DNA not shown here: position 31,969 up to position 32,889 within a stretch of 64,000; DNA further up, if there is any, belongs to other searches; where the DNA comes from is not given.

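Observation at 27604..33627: Array of three T9SS-sorted paralogs built from a repeated 205-aa Cys-containing module of no recognisable family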

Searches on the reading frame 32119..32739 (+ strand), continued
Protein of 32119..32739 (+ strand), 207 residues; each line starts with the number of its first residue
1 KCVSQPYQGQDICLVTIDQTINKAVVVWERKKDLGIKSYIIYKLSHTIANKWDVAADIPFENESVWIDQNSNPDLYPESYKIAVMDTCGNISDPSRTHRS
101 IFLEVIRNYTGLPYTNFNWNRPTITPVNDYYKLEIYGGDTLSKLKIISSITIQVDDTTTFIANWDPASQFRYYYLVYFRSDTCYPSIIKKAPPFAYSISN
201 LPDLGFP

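Call 49: find_encoding_contigs(protein=P0175, flank=10000, max_places=2)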
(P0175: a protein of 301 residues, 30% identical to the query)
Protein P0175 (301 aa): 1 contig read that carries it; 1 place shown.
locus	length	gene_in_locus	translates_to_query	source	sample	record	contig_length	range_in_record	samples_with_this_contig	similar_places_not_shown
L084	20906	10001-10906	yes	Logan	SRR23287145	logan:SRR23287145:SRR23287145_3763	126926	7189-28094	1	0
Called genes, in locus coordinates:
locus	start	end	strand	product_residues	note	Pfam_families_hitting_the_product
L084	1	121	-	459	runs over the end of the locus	PF01979:Amidohydro_1, PF07969:Amidohydro_3 (weak)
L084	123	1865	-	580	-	PF02133:Transp_cyt_pur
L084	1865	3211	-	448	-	PF00202:Aminotran_3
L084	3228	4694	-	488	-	PF00171:Aldedh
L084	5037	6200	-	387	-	PF21088:MS_channel_1st (weak), PF00924:MS_channel_2nd, PF21082:MS_channel_3rd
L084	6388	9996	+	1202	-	PF00801:PKD, PF18911:PKD_4, PF00801:PKD, PF18911:PKD_4, PF13573:SprB, PF18962:Por_Secre_tail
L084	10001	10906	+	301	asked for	PF18962:Por_Secre_tail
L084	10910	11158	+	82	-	-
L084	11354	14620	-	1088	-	PF07494:Reg_prop (faint), PF07495:Y_Y_Y, PF07228:SpoIIE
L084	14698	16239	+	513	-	PF01039:Carboxyl_trans, PF03255:ACCA (weak)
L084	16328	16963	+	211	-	PF00578:AhpC-TSA, PF08534:Redoxin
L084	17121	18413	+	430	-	PF02844:GARS_N, PF01071:GARS_A, PF02786:CPSase_L_D2 (weak), PF02843:GARS_C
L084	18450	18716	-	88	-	-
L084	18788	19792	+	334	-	-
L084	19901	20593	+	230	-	PF13507:GATase_5, PF01965:DJ-1_PfpI (weak), PF07685:GATase_3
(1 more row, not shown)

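Call 61: find_related_loci(query=A2, collection=metagenome_contigs, flank=8000)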
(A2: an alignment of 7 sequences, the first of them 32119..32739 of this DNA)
Query A2 (207 aa) in metagenome_contigs; peptide patterns used: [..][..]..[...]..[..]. (x = any residue, [..] = any of these).
115 stretches matched a pattern; 98 encode a relative of the query (tblastn E <= 1e-3); the best 80 are kept; 79 distinct loci.
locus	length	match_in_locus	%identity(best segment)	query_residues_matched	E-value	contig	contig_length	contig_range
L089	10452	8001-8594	38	3-203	1e-34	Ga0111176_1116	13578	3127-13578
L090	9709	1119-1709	32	3-203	7e-30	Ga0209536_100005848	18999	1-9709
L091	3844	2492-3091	33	2-203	2e-28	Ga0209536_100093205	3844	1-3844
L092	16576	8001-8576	36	5-206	3e-28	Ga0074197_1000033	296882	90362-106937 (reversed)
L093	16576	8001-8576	36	5-206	3e-28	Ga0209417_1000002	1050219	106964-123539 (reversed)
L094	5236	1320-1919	33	2-203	2e-28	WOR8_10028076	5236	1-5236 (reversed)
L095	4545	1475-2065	33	5-205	3e-27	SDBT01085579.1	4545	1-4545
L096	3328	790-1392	33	2-203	2e-27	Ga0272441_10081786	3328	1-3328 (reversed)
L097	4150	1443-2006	35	3-201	1e-26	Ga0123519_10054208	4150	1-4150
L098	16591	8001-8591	33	6-203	2e-26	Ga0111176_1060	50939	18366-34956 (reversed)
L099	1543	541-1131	32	5-205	7e-26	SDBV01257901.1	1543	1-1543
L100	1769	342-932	31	3-203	3e-25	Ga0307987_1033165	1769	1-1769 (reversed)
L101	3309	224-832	32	3-206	8e-25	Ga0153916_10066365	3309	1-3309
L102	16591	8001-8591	33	5-205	8e-25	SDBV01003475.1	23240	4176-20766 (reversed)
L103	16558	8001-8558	33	7-204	5e-24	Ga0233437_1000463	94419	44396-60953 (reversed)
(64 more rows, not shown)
